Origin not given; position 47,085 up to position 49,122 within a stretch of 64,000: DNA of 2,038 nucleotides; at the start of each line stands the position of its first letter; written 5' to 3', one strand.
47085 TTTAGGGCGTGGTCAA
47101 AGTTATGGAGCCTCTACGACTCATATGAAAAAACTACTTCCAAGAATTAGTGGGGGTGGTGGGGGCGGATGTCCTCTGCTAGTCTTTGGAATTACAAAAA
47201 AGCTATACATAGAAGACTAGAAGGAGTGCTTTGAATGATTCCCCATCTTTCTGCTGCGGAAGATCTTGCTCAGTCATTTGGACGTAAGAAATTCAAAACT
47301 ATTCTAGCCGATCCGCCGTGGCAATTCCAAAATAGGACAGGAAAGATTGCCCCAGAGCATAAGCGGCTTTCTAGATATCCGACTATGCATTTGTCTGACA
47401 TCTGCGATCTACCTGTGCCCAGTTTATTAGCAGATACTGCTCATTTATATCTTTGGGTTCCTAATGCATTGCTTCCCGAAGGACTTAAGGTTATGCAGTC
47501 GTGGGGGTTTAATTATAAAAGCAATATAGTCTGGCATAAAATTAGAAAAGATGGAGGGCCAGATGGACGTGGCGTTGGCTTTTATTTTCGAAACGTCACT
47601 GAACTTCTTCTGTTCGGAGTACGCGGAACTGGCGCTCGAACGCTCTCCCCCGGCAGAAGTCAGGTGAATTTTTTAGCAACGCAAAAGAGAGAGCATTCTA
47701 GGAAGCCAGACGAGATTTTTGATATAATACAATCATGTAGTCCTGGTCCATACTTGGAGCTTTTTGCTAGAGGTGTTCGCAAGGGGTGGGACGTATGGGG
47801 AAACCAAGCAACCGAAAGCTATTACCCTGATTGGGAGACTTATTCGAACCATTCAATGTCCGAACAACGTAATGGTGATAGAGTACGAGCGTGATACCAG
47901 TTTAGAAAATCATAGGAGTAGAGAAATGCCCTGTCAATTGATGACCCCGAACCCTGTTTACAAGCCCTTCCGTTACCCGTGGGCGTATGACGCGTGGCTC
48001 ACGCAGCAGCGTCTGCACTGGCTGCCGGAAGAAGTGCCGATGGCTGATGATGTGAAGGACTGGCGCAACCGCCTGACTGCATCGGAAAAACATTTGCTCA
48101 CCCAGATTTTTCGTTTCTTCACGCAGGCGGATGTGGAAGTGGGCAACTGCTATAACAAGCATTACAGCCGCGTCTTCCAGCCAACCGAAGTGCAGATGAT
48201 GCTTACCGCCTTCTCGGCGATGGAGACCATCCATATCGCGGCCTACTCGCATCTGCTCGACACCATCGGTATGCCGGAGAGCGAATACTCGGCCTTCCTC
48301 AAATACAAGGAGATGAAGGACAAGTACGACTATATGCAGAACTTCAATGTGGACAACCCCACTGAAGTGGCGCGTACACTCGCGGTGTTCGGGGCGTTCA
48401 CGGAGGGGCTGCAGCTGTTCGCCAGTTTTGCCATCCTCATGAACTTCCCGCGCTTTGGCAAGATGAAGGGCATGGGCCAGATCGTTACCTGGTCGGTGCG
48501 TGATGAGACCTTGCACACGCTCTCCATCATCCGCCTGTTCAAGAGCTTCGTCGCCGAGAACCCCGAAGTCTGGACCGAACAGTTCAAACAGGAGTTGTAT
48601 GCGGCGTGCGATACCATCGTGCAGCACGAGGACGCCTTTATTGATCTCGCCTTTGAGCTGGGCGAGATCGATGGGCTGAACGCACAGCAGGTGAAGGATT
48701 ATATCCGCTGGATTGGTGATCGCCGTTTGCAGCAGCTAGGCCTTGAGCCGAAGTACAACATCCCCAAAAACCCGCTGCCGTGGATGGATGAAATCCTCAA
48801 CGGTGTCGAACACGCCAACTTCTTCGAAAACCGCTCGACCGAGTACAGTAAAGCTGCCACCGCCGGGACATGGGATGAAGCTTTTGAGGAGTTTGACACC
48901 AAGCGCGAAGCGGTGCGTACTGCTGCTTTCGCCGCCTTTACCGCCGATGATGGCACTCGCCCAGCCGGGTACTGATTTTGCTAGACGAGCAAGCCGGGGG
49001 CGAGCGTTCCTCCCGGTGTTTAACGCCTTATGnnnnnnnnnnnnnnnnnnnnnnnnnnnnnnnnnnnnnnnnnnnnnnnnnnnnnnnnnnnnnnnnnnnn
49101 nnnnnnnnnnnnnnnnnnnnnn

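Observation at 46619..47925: AT-rich type II restriction-modification cassette wedged inside the nrdA-nrdB operon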

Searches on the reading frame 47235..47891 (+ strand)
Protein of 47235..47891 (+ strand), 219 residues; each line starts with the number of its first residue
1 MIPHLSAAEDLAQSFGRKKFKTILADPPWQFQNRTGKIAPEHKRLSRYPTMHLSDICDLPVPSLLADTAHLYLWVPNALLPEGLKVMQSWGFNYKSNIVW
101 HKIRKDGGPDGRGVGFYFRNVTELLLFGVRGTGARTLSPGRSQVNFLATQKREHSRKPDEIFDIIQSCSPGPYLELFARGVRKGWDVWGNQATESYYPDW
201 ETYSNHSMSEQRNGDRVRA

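Call 7: search_protein_families(library=pfam, proteins=[window:47235-47891:+], max_evalue=0.01)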
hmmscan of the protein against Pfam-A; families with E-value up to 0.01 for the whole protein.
window:47235-47891:+ (219 aa): 1 family
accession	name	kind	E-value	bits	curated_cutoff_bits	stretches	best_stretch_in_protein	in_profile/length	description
PF05063.20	MT-A70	-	1.8e-30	106.6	23.9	1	20-191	1-172/172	MT-A70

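Call 8: search_protein_families(library=ncbifam, proteins=[window:47235-47891:+], max_evalue=0.01)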
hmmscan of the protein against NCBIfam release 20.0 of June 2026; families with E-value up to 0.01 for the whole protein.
window:47235-47891:+ (219 aa): 0 families

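Call 9: search_protein_families(library=padloc, proteins=[window:47235-47891:+], max_evalue=0.01)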
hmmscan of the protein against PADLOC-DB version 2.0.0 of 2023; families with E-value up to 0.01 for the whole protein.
window:47235-47891:+ (219 aa): 2 families
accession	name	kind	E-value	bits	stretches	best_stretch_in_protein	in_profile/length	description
PDLC03221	MTase_II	-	2.1e-90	300.9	1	18-199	19-199/272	Type II methyltransferase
PDLC03262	MTase_II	-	1.8e-81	270.7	1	13-211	3-199/204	Type II methyltransferase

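Call 11: search_solved_structures(query=window:47235-47891:+, max_evalue=1, show_alignments=1)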
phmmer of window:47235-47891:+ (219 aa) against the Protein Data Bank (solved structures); distinct sequences matched with E-value up to 1: 34.
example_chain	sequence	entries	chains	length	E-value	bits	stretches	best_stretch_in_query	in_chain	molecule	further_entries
7f4r_A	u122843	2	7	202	3.9e-20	75.6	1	12-190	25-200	MT-a70 family protein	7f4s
7f4l_C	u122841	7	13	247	7.4e-20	74.7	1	12-190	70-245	MT-a70 family protein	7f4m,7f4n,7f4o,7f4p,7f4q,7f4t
8xyl_A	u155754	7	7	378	1.6e-19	73.7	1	12-190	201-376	MT-a70 family protein | mRNA m(6)A methyltransferase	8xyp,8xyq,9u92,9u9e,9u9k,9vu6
7yi8_B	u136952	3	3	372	1.6e-19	73.7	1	12-190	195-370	MT-a70 family protein | mRNA m(6)A methyltransferase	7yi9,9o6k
8xyx_A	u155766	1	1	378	2.1e-18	70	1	13-190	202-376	MT-a70 family protein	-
5il0_A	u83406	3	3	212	6.4e-13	52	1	19-194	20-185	METTL3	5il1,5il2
9g4u_A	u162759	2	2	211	6.6e-13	52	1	19-194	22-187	N6-adenosine-methyltransferase catalytic subunit | N(6)-adenosine-methyltransferase catalytic subunit METTL3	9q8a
9g4w_A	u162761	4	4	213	6.9e-13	51.9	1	19-194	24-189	N6-adenosine-methyltransferase catalytic subunit | N(6)-adenosine-methyltransferase catalytic subunit METTL3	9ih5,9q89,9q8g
9g4s_A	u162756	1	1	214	7e-13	51.9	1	19-194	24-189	N6-adenosine-methyltransferase catalytic subunit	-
8bn8_AAA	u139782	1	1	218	7.1e-13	51.9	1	19-194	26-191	N6-adenosine-methyltransferase catalytic subunit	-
9r8z_A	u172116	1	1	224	7.8e-13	51.8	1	19-194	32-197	N(6)-adenosine-methyltransferase catalytic subunit METTL3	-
5k7m_A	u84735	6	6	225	7.9e-13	51.7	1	19-194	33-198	N6-adenosine-methyltransferase 70 kDa subunit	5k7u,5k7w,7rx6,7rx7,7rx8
5l6d_A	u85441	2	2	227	8.2e-13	51.7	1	19-194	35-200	N6-adenosine-methyltransferase 70 kDa subunit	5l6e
29vd_A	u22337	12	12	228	8.4e-13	51.7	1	19-194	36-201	N6-adenosine-methyltransferase catalytic subunit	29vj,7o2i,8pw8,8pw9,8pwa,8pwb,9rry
7acd_A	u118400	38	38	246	1.1e-12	51.3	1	19-194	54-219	N6-adenosine-methyltransferase catalytic subunit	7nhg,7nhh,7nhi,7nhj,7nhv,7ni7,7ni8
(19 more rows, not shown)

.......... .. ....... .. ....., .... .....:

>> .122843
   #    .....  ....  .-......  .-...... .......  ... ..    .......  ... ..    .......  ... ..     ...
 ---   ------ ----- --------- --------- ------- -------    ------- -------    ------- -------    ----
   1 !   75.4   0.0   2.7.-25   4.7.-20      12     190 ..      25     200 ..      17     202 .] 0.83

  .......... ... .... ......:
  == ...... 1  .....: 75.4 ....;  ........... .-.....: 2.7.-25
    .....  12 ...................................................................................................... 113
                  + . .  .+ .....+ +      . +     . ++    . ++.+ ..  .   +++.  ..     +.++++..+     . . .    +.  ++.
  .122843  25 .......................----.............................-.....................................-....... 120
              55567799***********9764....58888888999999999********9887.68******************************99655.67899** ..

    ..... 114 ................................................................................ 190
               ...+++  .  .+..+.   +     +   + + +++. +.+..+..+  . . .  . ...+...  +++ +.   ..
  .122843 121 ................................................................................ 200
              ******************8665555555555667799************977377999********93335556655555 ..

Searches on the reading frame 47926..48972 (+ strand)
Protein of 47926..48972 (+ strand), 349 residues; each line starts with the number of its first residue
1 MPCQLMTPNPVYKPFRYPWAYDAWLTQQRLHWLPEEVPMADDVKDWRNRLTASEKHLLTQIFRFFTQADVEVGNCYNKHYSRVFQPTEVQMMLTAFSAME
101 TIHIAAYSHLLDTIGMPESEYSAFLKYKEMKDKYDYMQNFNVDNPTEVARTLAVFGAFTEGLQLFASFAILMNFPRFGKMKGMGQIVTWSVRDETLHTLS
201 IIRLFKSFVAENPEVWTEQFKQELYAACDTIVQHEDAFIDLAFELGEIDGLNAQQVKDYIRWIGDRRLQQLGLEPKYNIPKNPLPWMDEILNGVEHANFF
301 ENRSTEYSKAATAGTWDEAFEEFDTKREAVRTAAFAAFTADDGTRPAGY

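Call 7: search_protein_families(library=pfam, proteins=[window:47926-48972:+], max_evalue=0.01)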
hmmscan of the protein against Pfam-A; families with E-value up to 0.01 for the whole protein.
window:47926-48972:+ (349 aa): 1 family
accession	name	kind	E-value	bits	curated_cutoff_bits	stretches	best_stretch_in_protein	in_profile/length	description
PF00268.27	Ribonuc_red_sm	-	9e-78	261.9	33.6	1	11-283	3-281/281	Ribonucleotide reductase, small chain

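Call 8: search_protein_families(library=ncbifam, proteins=[window:47926-48972:+], max_evalue=0.01)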
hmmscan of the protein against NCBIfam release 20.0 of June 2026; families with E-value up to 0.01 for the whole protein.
window:47926-48972:+ (349 aa): 14 families
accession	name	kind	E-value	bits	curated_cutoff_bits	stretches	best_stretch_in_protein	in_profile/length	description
NF007186.0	PRK09614.1-5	equivalog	1e-171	570.4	237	1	4-325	6-327/328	ribonucleotide-diphosphate reductase subunit beta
NF009398.0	PRK12759.1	equivalog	1.6e-105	353.5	649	1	5-321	93-409/410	bifunctional gluaredoxin/ribonucleoside-diphosphate reductase subunit beta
NF005550.0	PRK07209.1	equivalog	2.3e-54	184.8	309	1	14-317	67-383/383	ribonucleotide-diphosphate reductase subunit beta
NF007184.0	PRK09614.1-3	equivalog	1.8e-46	159.1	310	1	15-312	38-341/346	ribonucleotide-diphosphate reductase subunit beta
TIGR04171.1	RNR_1b_NrdF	exception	2.6e-26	92.6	355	1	24-321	18-315/316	class 1b ribonucleoside-diphosphate reductase subunit beta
NF006576.0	PRK09101.1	equivalog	3.1e-24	85.5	346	2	159-292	204-341/376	class Ia ribonucleoside-diphosphate reductase subunit beta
NF007183.0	PRK09614.1-2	subfamily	3.3e-20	72.3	320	1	23-310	22-312/327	ribonucleotide-diphosphate reductase subunit beta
NF010572.0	PRK13965.1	subfamily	4.3e-17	62.1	486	1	26-279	43-291/337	class 1b ribonucleoside-diphosphate reductase subunit beta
NF007182.0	PRK09614.1-1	subfamily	5e-17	62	471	1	26-281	30-280/324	ribonucleotide-diphosphate reductase subunit beta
NF007185.0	PRK09614.1-4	equivalog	3.1e-15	56.3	525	1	25-301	25-296/320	ribonucleotide-diphosphate reductase subunit beta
NF010573.0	PRK13966.1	equivalog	1.7e-14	53.5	661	1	29-307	33-309/324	ribonucleotide-diphosphate reductase subunit beta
NF006200.0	PRK08326.1-3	equivalog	1.9e-10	40.5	194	1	23-225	34-243/321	R2-like ligand-binding oxidase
NF010574.0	PRK13967.1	equivalog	1.8e-09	37.2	687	1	29-278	31-275/322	ribonucleotide-diphosphate reductase subunit beta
NF006198.0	PRK08326.1-1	subfamily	4.7e-05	22.8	274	1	28-215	35-231/308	R2-like ligand-binding oxidase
